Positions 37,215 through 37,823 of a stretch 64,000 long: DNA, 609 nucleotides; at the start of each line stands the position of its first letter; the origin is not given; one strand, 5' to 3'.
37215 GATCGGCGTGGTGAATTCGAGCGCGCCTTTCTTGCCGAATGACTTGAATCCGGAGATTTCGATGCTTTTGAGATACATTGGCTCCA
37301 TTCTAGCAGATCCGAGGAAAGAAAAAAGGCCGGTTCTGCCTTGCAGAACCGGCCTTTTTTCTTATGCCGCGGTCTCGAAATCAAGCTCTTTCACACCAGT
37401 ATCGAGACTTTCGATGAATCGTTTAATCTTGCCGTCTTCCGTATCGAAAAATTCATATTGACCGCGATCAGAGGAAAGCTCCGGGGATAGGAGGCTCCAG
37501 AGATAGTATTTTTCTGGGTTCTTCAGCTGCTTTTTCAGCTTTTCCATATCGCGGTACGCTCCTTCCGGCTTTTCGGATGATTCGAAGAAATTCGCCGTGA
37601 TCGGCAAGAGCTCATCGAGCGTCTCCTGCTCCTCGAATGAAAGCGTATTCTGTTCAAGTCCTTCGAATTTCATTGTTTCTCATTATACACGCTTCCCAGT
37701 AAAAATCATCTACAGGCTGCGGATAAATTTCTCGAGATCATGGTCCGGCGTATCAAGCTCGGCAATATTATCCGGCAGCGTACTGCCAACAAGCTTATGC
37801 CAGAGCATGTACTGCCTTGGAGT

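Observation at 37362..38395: Tandem triplet of small paralogous genes next to rnc, with a conserved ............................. C-terminal motif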

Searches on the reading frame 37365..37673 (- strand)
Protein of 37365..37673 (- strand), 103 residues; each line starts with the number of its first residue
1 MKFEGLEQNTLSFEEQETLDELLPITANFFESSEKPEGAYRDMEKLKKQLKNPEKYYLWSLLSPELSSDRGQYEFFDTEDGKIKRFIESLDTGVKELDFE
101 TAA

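Call 8: search_protein_families(library=pfam, proteins=[window:37365-37673:-], max_evalue=0.1)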
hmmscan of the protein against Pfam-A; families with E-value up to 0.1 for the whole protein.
window:37365-37673:- (103 aa): 1 family
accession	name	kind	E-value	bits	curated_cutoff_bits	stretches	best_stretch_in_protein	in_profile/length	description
PF03304.18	Mlp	-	0.032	15.3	21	1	34-91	21-76/121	Mlp lipoprotein family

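Call 9: search_protein_families(library=ncbifam, proteins=[window:37365-37673:-], max_evalue=1)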
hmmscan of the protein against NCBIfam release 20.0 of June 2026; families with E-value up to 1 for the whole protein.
window:37365-37673:- (103 aa): 0 families

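Call 10: search_protein_families(library=phrogs, proteins=[window:37365-37673:-], max_evalue=1)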
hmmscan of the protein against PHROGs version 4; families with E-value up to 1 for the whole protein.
window:37365-37673:- (103 aa): 1 family
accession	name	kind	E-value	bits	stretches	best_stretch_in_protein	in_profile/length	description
phrog_24471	-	unknown function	0.099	13.4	1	3-61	19-73/94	-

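Call 11: search_protein_families(library=padloc, proteins=[window:37365-37673:-], max_evalue=1)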
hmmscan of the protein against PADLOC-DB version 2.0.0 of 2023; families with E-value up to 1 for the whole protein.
window:37365-37673:- (103 aa): 0 families
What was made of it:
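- On Type II toxin-antitoxin or anti-phage defence modules: No PADLOC, PHROG or Pfam hits (calls 8, 10, 11).
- Tried and rejected: Pfam, NCBIfam, PHROGs and PADLOC on the three proteins found nothing meaningful (calls 8-11).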

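Call 12: find_homologous_proteins(query=A1, max_evalue=0.01)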
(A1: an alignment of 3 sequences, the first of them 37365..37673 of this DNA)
Query A1 (3 sequences) (103 aa, profile of the alignment): 5 proteins with E <= 0.01 among 126 candidates.
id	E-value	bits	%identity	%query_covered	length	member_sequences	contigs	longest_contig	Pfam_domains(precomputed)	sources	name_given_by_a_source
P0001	1.1e-49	185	33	46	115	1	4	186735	-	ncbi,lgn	-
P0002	1.7e-44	169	28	38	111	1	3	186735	-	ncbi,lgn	-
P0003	5.0e-24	103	100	100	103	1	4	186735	-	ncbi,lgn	-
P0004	1.7e-6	46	39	85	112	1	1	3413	-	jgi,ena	-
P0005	8.6e-6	44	42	86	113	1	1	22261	-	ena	-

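Call 14: find_encoding_contigs(protein=P0005, flank=10000)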
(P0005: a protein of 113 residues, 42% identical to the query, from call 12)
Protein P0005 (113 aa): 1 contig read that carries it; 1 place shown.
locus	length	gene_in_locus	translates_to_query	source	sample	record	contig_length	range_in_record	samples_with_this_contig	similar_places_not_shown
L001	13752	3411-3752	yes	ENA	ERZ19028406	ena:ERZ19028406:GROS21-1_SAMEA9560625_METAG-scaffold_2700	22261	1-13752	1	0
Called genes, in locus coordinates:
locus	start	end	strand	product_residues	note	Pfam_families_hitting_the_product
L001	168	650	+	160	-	PF00293:NUDIX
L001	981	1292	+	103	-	PF01783:Ribosomal_L32p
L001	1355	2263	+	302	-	PF01029:NusB, PF00293:NUDIX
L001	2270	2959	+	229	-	PF22935:RM44_endonuclase, PF14622:Ribonucleas_3_3, PF00636:Ribonuclease_3, PF00035:dsrm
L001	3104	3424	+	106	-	-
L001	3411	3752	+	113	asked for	-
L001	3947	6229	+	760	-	PF02463:SMC_N, PF13175:AAA_15 (weak), PF13476:AAA_23 (faint), PF13304:AAA_21 (faint)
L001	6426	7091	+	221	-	-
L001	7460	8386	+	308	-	-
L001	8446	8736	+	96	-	-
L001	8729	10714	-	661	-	PF00575:S1 (faint), PF17876:CSD2, PF00773:RNB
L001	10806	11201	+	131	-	PF00886:Ribosomal_S16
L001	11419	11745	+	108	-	PF13083:KH_KhpA-B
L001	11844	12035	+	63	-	-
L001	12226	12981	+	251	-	PF01746:tRNA_m1G_MT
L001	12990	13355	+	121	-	-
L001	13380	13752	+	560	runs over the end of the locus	PF01443:Viral_helicase1 (faint), PF02689:Herpes_Helicase (faint), PF05970:PIF1, PF13245:AAA_19, PF13401:AAA_22, PF13604:AAA_30, PF21530:Pif1_2B_dom, PF14493:HTH_40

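Call 15: find_encoding_contigs(protein=P0004, flank=10000)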
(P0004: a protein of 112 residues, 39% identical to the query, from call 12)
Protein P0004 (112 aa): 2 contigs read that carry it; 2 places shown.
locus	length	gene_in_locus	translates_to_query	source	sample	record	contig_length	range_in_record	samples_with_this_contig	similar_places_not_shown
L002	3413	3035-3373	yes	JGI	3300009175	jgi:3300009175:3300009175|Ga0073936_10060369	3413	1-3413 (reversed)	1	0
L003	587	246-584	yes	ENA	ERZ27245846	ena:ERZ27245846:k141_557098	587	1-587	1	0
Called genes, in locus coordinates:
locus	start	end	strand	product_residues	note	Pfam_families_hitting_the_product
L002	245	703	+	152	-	PF00293:NUDIX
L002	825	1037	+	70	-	PF01783:Ribosomal_L32p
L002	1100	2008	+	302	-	PF01029:NusB, PF00293:NUDIX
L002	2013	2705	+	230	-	PF22935:RM44_endonuclase, PF14622:Ribonucleas_3_3, PF00636:Ribonuclease_3, PF00035:dsrm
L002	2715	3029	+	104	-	-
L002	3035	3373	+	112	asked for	-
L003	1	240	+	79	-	?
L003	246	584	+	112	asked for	-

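Call 16: find_encoding_contigs(protein=P0001, flank=10000)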
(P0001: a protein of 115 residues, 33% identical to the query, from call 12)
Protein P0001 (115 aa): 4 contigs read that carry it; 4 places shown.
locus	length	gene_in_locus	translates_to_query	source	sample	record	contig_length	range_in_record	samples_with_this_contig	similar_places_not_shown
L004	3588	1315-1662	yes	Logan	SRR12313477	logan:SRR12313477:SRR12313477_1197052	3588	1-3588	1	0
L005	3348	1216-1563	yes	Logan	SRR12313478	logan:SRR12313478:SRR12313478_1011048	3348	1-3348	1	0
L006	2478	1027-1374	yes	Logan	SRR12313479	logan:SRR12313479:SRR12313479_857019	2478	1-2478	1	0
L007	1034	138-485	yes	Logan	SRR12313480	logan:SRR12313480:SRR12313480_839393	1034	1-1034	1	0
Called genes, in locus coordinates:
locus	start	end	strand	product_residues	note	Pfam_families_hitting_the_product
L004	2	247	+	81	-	?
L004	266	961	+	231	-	PF22935:RM44_endonuclase, PF14622:Ribonucleas_3_3, PF00636:Ribonuclease_3, PF00035:dsrm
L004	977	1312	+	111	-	-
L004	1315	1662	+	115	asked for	-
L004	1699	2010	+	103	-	-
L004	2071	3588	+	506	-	?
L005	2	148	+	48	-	?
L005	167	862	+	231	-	PF22935:RM44_endonuclase, PF14622:Ribonucleas_3_3, PF00636:Ribonuclease_3, PF00035:dsrm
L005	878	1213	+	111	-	-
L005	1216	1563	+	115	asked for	-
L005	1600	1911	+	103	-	-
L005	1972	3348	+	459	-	?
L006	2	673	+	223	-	?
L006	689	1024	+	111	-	-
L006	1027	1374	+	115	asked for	-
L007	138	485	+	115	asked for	-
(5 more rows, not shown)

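Call 23: find_homologous_proteins(query=A2, max_evalue=1)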
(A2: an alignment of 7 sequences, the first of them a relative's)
Query A2 (7 sequences) (115 aa, profile of the alignment): 14 proteins with E <= 1 among 974 candidates.
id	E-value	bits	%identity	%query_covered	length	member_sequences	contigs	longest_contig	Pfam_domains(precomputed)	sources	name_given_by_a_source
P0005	9.2e-39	150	26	78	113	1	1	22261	-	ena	-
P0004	1.5e-37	146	37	37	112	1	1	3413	-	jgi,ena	-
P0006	1.0e-34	137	30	69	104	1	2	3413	-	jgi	-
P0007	1.9e-34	136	28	83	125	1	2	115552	-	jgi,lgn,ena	-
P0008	2.8e-33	132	36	54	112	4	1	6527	-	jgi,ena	-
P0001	4.3e-32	128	100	100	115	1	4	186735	-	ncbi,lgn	-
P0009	2.3e-30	123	31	54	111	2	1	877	-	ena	-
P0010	1.1e-29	120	39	43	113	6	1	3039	-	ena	-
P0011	2.0e-27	113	35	43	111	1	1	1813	-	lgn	-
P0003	1.4e-24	104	33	39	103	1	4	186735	-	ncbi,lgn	-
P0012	6.6e-19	86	38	51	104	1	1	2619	-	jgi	jgi:uncharacterized protein (UPF0297 family)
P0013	7.7e-19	86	35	53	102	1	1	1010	-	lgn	-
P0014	5.4e-15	73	38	80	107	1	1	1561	-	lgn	-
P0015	5.4e-8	51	35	42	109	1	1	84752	-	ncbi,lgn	-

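Call 25: find_encoding_contigs(protein=P0007, flank=8000, max_places=3)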
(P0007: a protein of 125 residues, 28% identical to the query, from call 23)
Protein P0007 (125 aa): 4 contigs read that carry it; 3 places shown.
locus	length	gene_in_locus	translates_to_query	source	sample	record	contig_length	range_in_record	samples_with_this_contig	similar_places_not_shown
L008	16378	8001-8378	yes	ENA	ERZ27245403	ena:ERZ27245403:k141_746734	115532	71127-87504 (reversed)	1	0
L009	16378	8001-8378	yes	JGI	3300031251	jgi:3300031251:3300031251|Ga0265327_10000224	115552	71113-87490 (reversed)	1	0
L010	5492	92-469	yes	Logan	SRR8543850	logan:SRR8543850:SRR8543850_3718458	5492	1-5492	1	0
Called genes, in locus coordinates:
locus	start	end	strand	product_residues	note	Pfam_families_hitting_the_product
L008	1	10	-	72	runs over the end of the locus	-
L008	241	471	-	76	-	-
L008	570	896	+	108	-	-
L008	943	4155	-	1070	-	PF02811:PHP, PF07733:DNA_pol3_alpha, PF17657:DNA_pol3_finger, PF14579:HHH_6, PF01336:tRNA_anti-codon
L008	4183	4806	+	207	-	PF01351:RNase_HII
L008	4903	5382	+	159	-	PF00293:NUDIX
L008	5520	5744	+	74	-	PF01783:Ribosomal_L32p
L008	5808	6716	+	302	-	PF01029:NusB, PF00293:NUDIX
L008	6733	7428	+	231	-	PF22935:RM44_endonuclase, PF14622:Ribonucleas_3_3, PF00636:Ribonuclease_3, PF00035:dsrm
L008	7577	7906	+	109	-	-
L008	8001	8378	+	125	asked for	-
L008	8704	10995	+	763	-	PF02463:SMC_N, PF13476:AAA_23, PF13304:AAA_21 (faint)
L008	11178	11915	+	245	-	-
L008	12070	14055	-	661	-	PF08206:OB_RNB (faint), PF00575:S1 (faint), PF17876:CSD2, PF00773:RNB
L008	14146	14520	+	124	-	PF00886:Ribosomal_S16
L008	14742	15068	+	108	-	PF13083:KH_KhpA-B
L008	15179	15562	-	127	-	PF20803:PaaX_M, PF09827:CRISPR_Cas2 (weak)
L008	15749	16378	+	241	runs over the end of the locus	PF01746:tRNA_m1G_MT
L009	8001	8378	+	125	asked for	-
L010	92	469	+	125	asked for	-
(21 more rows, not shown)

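Call 26: find_encoding_contigs(protein=P0015, flank=8000, max_places=3)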
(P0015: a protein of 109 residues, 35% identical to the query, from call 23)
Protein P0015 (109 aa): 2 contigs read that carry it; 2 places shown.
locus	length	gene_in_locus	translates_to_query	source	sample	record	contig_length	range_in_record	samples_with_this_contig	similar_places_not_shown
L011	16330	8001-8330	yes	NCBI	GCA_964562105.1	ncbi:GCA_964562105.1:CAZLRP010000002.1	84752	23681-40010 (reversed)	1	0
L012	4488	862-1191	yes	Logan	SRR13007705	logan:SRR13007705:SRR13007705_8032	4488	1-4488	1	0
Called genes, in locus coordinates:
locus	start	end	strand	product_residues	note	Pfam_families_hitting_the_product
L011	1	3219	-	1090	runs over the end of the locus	PF02811:PHP, PF07733:DNA_pol3_alpha, PF17657:DNA_pol3_finger, PF14579:HHH_6, PF01336:tRNA_anti-codon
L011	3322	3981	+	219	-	PF01351:RNase_HII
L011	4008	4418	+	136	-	-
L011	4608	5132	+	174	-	PF00293:NUDIX (weak)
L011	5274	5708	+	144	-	-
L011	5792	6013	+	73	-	PF01783:Ribosomal_L32p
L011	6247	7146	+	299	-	PF01029:NusB, PF00293:NUDIX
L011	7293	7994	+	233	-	PF22935:RM44_endonuclase, PF14622:Ribonucleas_3_3, PF00636:Ribonuclease_3, PF00035:dsrm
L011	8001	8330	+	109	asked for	-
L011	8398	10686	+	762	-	PF02463:SMC_N, PF13175:AAA_15, PF13476:AAA_23, PF13304:AAA_21 (weak)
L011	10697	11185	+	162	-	-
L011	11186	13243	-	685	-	PF08206:OB_RNB (faint), PF17849:OB_Dis3 (weak), PF17876:CSD2, PF00773:RNB, PF00575:S1 (weak)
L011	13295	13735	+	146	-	PF00886:Ribosomal_S16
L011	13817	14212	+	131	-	PF13083:KH_KhpA-B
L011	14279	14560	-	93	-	-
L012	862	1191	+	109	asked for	-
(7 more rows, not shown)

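Call 31: search_protein_representatives(alignment_id=A3)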
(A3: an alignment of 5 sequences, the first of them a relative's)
Query: 5 sequences, 112 profile positions. Proteins with E-value up to 0.001 (for the whole library): 163; up to 1e-10: 41; up to 1e-30: 3. The best 150 are listed.
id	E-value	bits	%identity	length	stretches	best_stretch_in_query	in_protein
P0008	1.3e-36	141.2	-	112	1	1-111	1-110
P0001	4.3e-36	139.6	-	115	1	2-102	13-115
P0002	8.7e-31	122.5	-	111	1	2-103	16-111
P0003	3.6e-30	120.5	-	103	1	1-109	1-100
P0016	6.3e-24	100.4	-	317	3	5-108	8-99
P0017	1.4e-22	96.0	-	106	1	10-112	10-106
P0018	4.8e-21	91.1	-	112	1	1-109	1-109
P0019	1.4e-19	86.3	-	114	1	11-102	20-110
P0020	3.3e-18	82.0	-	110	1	1-104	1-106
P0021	6.0e-18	81.1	-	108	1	1-112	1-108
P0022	4.6e-17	78.3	-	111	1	5-112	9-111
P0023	1.8e-16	76.4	-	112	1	1-104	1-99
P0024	1.1e-15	73.8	-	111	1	7-104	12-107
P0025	1.3e-15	73.6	-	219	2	22-105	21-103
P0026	1.5e-15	73.4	-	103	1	7-104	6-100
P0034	1.9e-13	66.7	-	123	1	4-102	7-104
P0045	1.8e-11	60.2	-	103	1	7-105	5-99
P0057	3.8e-10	56.0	-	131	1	11-103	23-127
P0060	8.8e-10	54.8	-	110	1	12-102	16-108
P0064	2.5e-09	53.4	-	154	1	4-103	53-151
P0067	6.2e-09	52.1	-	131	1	7-104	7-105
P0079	3.3e-08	49.8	-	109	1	4-105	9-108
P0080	3.4e-08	49.7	-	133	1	7-106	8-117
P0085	9.4e-08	48.3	-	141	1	8-109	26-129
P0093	2.6e-07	46.9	-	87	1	36-103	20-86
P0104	9.9e-07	45.0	-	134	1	12-102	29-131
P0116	5.2e-06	42.7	-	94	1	48-102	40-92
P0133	4.5e-05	39.7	-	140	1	11-100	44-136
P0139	6.2e-05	39.2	-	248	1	20-101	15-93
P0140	8.2e-05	38.8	-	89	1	16-103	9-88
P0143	9.4e-05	38.6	-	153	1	29-103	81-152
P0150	2.2e-04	37.4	-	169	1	8-104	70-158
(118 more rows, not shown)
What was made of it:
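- Real genes and a real family: 163 representatives at E<=1e-3 in an exhaustive search (call 31).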

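Call 35: search_protein_families(library=pfam, alignment_id=A4, max_evalue=0.01)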
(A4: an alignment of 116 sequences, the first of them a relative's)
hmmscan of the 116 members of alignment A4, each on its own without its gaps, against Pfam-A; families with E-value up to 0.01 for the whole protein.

A. member 1, P0001 (115 aa): 0 families

B. families by the number of members that match (of 116 scanned): 16 families
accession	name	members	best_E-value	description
PF17452.7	YnfE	1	0.00073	Uncharacterized YnfE-like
PF14044.11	NETI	1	0.00078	NETI protein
PF12948.12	MSP7_C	1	0.00086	MSP7-like protein C-terminal domain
PF06401.16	Alpha-2-MRAP_C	1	0.00096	Alpha-2-macroglobulin RAP, C-terminal domain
PF08785.16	Ku_PK_bind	1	0.0016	Ku C terminal domain like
PF22470.1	Histone_HNS_N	1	0.0021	H-NS histone-like proteins, N-terminal domain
PF18026.6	Exog_C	1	0.0031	Endo/exonuclease (EXOG) C-terminal domain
PF13050.11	DUF3911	1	0.0033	Protein of unknown function (DUF3911)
PF17965.7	MucBP_2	1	0.0034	Mucin binding domain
PF17561.7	TssO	1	0.0044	Type VI secretion system, TssO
PF18749.7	SNAD3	1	0.0045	Secreted Novel AID/APOBEC-like Deaminase 3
PF18894.6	PhageMetallopep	1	0.0053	Putative phage metallopeptidase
PF24806.1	DUF7706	1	0.008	Family of unknown function (DUF7706)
PF20335.4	DUF6630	1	0.0082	Domain of unknown function (DUF6630)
PF18712.6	DUF5644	1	0.0082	Family of unknown function (DUF5644)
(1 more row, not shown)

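Call 36: search_solved_structures(query=A4, max_evalue=10)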
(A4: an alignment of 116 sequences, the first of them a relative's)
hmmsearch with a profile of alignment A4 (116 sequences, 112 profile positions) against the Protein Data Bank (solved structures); distinct sequences matched with E-value up to 10: 28.
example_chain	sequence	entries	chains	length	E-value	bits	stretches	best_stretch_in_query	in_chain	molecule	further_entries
8ppr_Z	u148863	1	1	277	0.33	14.4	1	1-67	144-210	ZW10 interactor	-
9yoi_D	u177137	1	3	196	0.39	14.1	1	19-109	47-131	Hemagglutinin HA2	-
6dm9_B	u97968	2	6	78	0.4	14.1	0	17-50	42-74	DHD15_extended_B | DHD15_closed_B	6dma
5j10_A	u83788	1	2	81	0.45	13.9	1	12-59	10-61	peptide design 2L4HC2_24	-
24rr_A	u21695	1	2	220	0.9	13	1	26-63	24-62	Ebp pilus assembly class C sortase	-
8wrv_A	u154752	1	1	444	1.3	12.4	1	21-75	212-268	Cas12-2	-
2wb9_A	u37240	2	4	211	1.3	12.4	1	43-104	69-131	GLUTATHIONE TRANSFERASE SIGMA CLASS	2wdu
8xcc_A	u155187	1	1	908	1.4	12.4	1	21-75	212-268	Cas12j19(E100K)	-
8wru_A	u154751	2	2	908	1.4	12.4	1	21-75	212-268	Cas12-2 | CasJ19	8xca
8zqb_A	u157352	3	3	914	1.4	12.3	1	21-75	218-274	Cas12X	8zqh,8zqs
9drl_A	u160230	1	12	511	1.4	12.3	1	8-65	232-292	T33-549_B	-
2lse_A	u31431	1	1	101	1.6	12.2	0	14-59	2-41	Four Helix Bundle Protein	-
5c8j_I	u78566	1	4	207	1.6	12.2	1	27-64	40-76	Protein MJ0480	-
1uax_A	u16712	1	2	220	1.9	11.9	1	10-55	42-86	Ribonuclease HII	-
3r2p_A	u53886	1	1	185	2.1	11.8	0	5-58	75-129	Apolipoprotein A-I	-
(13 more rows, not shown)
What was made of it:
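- Tried and rejected: A PDB sequence search with the family profile found nothing below E=0.3 (call 36).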

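Call 39: find_related_loci(query=A5, collection=genome_contigs, flank=6000)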
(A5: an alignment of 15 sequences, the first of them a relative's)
Query A5 (115 aa) in genome_contigs; peptide patterns used: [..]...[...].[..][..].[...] (x = any residue, [..] = any of these).
87 stretches matched a pattern; 7 encode a relative of the query (tblastn E <= 1e-3); 7 distinct loci.
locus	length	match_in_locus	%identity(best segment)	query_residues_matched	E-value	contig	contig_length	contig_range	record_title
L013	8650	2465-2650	37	54-115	4e-13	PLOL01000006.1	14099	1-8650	MAG: Patescibacteria group bacterium isolate bog_1341 73.20120700_S3X.70_contig_16324, whole genome shotgun sequence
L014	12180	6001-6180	40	54-113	1e-12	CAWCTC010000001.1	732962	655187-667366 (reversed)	MAG: uncultured bacterium isolate MFD01476.bin.2.188 genome assembly, contig: contig_65275, whole genome shotgun sequenc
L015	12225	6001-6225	36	34-115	3e-11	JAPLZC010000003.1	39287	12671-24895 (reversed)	MAG: Candidatus Staskawiczbacteria bacterium isolate LacPavin_0818_WC45_MAG_38_24 LacPavin_0818_WC45_scaffold_531959, wh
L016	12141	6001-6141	47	69-115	7e-11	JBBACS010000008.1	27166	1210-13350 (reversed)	MAG: Candidatus Paceibacterota bacterium isolate SO_2017_LW1_54 NODE_1284_length_27166_cov_1.863530_LW64-88_2017, whole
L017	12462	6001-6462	48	57-115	4e-10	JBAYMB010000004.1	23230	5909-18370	MAG: Candidatus Paceibacterota bacterium isolate SO_2016_LW1_29 scaffold01994_LW64-88_2016, whole genome shotgun sequenc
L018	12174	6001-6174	40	56-114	1e-7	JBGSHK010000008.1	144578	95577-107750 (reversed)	MAG: Candidatus Paceibacteria bacterium isolate JTS-AC102 k141_2684317, whole genome shotgun sequence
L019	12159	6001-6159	41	61-115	4e-7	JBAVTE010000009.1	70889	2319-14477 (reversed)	MAG: Minisyncoccia bacterium isolate MFD03852_ilm_asm_bin17 k127_174676, whole genome shotgun sequence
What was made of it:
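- Tried and rejected: It worked with a 15-sequence A-type alignment (call 39).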

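Call 44: find_related_loci(query=A5, collection=metagenome_contigs, flank=5000)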
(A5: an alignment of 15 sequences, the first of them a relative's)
Query A5 (115 aa) in metagenome_contigs; peptide patterns used: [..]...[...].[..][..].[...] (x = any residue, [..] = any of these).
91 stretches matched a pattern; 11 encode a relative of the query (tblastn E <= 1e-3); 11 distinct loci.
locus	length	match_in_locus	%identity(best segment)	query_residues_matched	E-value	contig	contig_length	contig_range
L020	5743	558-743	37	54-115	8e-13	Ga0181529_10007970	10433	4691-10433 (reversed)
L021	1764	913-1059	47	67-115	4e-11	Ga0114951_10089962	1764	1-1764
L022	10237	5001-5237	33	33-112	6e-11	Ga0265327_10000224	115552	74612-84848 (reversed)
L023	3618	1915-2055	47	69-115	6e-11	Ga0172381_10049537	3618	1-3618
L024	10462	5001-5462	48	57-115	4e-10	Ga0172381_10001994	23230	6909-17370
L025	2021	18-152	53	69-112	4e-10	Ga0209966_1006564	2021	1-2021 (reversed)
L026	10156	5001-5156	45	66-115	4e-9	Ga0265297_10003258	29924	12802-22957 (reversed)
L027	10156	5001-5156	45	66-115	4e-9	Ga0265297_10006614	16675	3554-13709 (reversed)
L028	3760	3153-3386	30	34-112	4e-8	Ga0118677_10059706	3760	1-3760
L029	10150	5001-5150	43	68-115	7e-8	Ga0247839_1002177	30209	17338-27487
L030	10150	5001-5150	43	68-115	7e-8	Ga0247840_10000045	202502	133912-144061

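Call 45: predict_structure(alignment_id=A4)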
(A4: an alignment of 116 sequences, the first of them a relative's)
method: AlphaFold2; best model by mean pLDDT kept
length: 115 residues; sequences in the alignment: 116
mean_pLDDT: 90.4   pTM: 0.77
mean pLDDT of the five models: 90.4, 88.2, 87.8, 87.4, 84.7
residues with pLDDT >= 90: 85; 70-90: 24; 50-70: 6; < 50: 0
segments of 3 or more residues with pLDDT < 50: none
pLDDT, mean of each block of 10 residues (from residue 1): 69 86 93 94 91 92 95 94 94 89 96 93
secondary structure, 60 per line:
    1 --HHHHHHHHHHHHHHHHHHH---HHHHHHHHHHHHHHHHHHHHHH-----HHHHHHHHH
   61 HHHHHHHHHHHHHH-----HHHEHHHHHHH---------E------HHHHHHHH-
elements in order: H3-21 H25-46 H52-74 H84-90 H107-114
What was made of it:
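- The model puts a beta-bridge (residues 82 and 100) between the segments flanking the LWH helix and the D-T-x-D turn (call 45).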

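Call 50: fold_search(model_id=the predicted structure, library=pdb)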
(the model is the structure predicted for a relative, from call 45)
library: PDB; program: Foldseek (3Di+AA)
matches with E <= 10: 2; with E <= 0.001: 0
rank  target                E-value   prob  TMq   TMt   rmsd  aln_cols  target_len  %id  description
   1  9dbu                  4.9e+00  0.06  0.28  0.29  10.8       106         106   17  Apo Structure of Computationally Designed Homotetramer PW1 (released 2025-08-27)
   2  9dbv                  7.4e+00  0.07  0.34  0.36  11.2       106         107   18  Cu-Bound Structure of Computationally Designed Homotetramer PW1 (released 2025-08-27)
